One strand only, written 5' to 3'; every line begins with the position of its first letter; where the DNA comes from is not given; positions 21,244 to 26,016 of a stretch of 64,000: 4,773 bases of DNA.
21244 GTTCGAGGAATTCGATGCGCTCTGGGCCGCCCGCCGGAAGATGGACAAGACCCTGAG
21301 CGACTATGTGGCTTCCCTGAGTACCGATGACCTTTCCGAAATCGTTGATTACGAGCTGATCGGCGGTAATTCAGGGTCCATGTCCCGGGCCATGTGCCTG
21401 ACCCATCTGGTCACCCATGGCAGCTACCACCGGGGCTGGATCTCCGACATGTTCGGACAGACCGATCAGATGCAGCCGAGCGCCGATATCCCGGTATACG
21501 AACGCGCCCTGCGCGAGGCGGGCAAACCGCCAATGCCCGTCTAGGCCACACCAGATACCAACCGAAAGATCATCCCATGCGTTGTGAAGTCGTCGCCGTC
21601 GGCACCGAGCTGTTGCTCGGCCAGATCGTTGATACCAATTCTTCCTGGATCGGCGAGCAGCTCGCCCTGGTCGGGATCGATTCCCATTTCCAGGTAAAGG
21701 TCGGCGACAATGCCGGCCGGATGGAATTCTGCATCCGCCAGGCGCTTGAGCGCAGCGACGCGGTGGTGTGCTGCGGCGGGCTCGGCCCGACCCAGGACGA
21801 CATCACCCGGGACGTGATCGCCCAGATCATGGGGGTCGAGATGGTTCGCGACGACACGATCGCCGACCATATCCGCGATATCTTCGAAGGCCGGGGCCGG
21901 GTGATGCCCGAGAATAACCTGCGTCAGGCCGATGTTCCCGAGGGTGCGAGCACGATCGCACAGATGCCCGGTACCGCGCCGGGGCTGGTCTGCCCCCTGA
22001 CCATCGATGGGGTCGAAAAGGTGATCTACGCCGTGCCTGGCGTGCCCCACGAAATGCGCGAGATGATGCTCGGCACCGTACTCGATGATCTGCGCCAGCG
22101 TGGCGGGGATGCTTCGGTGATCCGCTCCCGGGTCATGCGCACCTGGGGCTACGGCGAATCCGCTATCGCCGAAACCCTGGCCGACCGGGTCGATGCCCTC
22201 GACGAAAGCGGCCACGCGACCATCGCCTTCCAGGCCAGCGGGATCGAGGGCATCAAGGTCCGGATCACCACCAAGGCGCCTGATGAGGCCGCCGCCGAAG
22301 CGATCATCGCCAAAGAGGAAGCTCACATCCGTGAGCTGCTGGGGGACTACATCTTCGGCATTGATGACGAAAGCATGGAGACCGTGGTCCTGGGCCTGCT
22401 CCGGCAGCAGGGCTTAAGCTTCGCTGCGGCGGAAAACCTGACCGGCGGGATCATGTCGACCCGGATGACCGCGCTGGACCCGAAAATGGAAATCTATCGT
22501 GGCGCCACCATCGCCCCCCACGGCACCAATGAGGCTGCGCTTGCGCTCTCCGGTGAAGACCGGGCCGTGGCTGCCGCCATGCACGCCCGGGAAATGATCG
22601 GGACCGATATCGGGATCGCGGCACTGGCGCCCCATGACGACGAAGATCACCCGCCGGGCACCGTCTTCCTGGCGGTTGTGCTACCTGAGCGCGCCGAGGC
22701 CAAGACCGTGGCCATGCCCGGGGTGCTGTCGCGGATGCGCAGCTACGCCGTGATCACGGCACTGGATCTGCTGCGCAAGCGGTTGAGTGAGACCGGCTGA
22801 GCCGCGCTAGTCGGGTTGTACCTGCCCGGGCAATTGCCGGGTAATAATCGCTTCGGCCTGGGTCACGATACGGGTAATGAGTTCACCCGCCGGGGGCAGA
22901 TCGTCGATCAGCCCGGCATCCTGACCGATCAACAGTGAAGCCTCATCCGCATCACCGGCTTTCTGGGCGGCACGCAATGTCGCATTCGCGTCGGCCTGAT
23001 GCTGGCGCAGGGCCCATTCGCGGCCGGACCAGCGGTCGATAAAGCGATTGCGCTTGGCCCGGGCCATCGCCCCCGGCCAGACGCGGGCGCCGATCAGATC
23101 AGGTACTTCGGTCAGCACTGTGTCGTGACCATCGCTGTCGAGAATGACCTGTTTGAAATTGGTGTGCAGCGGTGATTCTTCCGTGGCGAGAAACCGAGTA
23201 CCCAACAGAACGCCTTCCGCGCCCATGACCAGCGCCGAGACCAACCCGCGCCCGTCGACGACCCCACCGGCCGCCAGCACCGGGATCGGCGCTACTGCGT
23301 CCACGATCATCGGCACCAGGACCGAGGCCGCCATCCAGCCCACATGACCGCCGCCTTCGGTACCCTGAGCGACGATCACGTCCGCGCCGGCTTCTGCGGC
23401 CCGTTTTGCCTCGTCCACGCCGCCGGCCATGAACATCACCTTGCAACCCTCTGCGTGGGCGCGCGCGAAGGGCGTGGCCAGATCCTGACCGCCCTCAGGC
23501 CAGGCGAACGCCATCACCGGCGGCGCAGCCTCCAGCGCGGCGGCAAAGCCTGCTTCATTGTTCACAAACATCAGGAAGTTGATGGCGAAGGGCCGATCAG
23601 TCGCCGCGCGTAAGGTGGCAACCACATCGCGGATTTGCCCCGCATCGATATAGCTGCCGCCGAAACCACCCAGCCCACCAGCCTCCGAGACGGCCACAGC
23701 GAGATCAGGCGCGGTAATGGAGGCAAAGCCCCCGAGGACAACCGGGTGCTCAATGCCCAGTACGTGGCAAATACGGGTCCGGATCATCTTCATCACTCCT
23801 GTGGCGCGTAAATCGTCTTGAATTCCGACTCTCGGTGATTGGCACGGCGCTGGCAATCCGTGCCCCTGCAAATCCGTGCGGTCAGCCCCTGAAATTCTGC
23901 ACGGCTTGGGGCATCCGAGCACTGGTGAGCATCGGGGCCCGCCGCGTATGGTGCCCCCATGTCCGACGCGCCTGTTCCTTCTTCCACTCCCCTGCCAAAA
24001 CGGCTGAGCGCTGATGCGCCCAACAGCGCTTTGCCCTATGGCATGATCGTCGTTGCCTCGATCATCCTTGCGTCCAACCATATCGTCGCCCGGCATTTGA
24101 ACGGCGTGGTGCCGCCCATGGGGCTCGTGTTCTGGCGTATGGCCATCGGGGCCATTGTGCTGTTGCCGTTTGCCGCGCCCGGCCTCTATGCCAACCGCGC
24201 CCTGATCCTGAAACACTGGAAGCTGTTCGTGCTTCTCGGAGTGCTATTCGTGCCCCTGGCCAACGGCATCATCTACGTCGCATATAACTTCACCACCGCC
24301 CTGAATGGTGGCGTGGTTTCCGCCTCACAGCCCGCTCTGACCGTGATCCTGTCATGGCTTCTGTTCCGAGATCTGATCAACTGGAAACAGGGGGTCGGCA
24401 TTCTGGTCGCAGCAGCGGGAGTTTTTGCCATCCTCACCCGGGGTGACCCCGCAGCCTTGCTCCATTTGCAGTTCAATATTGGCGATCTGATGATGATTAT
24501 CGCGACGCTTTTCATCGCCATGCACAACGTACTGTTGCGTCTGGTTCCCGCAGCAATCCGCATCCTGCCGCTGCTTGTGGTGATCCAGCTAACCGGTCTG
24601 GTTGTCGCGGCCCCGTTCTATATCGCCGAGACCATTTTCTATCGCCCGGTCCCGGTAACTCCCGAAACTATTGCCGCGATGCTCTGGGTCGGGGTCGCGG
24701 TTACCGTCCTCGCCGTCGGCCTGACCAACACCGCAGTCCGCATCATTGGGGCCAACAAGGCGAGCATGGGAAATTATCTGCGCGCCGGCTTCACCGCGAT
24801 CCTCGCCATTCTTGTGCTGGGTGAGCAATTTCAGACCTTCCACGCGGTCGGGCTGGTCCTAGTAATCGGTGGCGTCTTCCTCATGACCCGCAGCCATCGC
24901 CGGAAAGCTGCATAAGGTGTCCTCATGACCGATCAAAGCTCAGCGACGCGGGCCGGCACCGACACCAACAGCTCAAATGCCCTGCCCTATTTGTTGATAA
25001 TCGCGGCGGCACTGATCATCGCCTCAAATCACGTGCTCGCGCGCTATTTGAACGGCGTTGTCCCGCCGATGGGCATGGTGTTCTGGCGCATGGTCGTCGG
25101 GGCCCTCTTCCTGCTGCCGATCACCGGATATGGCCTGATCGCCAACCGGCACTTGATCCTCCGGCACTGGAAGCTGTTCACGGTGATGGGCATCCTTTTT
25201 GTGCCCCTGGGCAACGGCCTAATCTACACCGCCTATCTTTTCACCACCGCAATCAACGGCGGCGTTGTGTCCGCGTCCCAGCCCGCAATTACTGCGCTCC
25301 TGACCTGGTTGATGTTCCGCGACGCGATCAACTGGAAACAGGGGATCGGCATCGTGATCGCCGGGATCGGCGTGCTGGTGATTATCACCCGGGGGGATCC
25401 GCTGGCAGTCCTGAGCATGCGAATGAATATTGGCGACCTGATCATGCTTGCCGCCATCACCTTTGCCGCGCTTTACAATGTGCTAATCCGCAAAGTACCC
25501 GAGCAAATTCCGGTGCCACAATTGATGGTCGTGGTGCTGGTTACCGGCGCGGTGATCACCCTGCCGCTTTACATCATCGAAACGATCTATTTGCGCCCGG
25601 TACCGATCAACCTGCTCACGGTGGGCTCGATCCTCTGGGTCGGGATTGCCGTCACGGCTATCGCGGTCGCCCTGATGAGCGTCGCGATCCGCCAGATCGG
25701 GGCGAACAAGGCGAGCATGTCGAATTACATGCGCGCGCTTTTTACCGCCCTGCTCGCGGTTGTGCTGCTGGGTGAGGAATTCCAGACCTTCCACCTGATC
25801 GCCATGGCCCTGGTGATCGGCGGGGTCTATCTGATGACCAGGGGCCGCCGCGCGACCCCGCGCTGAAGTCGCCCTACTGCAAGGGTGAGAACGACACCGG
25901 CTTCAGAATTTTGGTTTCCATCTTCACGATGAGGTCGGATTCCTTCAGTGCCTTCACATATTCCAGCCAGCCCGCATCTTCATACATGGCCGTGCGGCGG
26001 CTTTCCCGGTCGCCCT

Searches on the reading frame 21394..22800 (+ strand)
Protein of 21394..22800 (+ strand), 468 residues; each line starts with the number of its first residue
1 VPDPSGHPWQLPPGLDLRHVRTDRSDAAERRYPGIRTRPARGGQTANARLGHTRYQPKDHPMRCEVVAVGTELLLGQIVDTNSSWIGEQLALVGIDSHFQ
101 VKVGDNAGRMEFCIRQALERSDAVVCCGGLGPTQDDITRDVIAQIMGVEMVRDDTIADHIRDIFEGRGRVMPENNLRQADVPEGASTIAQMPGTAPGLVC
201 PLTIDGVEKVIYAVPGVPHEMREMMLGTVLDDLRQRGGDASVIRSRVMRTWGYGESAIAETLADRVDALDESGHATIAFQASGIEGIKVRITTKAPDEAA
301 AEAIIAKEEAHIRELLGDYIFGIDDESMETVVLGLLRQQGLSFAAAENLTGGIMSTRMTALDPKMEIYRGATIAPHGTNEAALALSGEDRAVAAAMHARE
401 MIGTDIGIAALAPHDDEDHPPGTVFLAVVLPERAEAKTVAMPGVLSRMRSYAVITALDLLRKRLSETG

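Call 33: search_protein_families(library=pfam, proteins=[window:21394-22800:+])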
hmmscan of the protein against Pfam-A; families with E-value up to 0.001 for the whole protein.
window:21394-22800:+ (468 aa): 3 families
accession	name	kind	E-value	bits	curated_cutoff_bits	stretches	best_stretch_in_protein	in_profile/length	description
PF00994.29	MoCF_biosynth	-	1.7e-28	99.5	26.6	1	65-234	1-143/144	Probable molybdopterin binding domain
PF18146.6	CinA_KH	-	1.9e-17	63.6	27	1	245-322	1-73/73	Damage-inducible protein CinA KH domain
PF02464.23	CinA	-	3.3e-13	50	23.5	1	326-463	2-154/155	Competence-damaged protein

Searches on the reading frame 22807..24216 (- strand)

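Call 33: search_protein_families(library=pfam, proteins=[window:22807-24216:-])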
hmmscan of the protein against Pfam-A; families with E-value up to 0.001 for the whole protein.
window:22807-24216:- (469 aa): 4 families
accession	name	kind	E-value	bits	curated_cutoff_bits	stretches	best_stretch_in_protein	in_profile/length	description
PF03060.21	NMO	-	2.1e-52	179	28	1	148-451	3-329/331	Nitronate monooxygenase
PF00478.31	IMPDH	-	5.8e-08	32.6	25.6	1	309-353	206-250/345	IMP dehydrogenase / GMP reductase domain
PF01070.24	FMN_dh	-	1.1e-05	25.1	24.9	1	267-343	229-306/350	FMN-dependent dehydrogenase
PF05690.20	ThiG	-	0.00087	19.2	23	0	256-342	122-207/247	Thiazole biosynthesis protein ThiG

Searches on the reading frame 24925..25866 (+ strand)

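Call 33: search_protein_families(library=pfam, proteins=[window:24925-25866:+])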
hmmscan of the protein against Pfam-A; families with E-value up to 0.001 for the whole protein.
window:24925-25866:+ (313 aa): 3 families
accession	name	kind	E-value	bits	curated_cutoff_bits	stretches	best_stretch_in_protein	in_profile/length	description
PF00892.27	EamA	-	5.7e-37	127.4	28.2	2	22-154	4-134/135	EamA-like transporter family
PF06027.18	SLC35F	-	4.3e-08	33.5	21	1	30-303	17-296/299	Solute carrier family 35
PF03151.22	TPT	-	0.00021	21.2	30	1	179-305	12-136/291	Triose-phosphate Transporter family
